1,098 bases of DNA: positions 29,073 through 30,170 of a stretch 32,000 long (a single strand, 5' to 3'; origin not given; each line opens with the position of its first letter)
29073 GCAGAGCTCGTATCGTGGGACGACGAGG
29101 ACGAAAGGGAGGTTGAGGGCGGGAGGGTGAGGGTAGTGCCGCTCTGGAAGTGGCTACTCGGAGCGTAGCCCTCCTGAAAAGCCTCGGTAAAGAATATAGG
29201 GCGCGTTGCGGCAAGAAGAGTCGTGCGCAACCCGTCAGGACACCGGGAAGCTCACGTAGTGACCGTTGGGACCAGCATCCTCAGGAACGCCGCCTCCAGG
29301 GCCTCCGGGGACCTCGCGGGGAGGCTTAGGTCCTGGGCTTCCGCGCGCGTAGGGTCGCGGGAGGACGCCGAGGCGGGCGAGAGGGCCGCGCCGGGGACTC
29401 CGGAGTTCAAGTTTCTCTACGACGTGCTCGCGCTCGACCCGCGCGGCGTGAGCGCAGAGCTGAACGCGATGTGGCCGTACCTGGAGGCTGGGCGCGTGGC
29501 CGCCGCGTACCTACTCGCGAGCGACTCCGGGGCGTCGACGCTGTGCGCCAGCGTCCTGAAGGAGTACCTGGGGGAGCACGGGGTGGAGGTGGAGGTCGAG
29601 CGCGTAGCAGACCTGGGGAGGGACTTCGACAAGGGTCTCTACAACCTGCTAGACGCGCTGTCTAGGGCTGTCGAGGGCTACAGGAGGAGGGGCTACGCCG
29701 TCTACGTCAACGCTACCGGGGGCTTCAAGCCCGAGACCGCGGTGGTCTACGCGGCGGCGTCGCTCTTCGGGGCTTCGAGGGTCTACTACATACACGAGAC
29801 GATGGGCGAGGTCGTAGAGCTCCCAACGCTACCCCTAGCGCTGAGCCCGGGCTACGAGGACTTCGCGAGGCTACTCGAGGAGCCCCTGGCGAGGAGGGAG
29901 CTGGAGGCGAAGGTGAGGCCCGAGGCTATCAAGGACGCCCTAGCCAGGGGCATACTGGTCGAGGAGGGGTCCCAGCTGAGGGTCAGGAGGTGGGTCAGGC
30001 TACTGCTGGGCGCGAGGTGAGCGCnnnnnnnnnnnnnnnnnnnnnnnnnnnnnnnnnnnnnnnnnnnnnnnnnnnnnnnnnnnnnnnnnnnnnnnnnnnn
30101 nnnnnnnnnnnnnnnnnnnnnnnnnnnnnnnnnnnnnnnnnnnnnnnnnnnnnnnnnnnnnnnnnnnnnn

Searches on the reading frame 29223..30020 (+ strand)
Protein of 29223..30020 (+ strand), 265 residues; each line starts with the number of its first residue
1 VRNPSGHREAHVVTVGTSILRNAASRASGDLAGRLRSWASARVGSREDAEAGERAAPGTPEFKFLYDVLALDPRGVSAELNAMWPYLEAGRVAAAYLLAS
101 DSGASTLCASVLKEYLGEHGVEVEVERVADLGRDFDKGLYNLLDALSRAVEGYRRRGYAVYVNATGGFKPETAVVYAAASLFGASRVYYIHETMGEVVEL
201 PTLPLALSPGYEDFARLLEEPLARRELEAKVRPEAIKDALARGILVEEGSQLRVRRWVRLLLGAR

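Call 87: search_protein_families(library=pfam, proteins=[window:29223-30020:+], max_evalue=0.0001)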
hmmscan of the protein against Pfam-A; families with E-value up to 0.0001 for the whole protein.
window:29223-30020:+ (265 aa): 1 family
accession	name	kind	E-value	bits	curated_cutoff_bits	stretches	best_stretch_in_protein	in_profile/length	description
PF09651.16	Cas_APE2256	-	7.4e-44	149.4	24.8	1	75-203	2-136/136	CRISPR-associated protein (Cas_APE2256)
